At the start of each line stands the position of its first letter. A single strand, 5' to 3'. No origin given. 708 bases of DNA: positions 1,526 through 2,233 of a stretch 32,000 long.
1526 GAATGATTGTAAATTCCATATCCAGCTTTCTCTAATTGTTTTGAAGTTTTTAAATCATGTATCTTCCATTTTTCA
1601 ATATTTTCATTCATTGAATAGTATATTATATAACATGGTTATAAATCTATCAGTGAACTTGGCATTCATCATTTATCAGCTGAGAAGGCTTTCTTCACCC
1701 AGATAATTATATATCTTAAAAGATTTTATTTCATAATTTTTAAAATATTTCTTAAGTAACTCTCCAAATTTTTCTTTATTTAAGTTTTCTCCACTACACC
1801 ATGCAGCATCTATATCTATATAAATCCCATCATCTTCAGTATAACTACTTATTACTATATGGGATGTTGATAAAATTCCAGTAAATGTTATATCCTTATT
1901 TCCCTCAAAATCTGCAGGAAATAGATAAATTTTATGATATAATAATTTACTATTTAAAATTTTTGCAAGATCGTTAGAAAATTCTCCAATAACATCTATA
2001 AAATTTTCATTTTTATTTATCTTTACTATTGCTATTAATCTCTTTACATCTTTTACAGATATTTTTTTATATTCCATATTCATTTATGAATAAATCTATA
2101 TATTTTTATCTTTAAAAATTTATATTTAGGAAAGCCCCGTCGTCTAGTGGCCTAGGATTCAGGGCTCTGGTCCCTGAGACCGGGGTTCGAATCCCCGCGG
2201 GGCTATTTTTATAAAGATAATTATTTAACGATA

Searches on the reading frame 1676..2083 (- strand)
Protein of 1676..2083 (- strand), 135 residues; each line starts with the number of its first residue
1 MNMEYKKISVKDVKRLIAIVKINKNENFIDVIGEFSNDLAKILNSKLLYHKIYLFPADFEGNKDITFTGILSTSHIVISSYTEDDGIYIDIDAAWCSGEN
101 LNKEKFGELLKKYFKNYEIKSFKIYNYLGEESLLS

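Call 82: search_protein_families(library=pfam, proteins=[window:1676-2083:-], max_evalue=0.001)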
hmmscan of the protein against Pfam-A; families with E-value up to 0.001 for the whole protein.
window:1676-2083:- (135 aa): 1 family
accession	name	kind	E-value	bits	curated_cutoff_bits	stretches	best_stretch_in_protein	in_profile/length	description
PF02675.21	AdoMet_dc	-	2.3e-06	28.3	25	1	31-121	19-101/107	S-adenosylmethionine decarboxylase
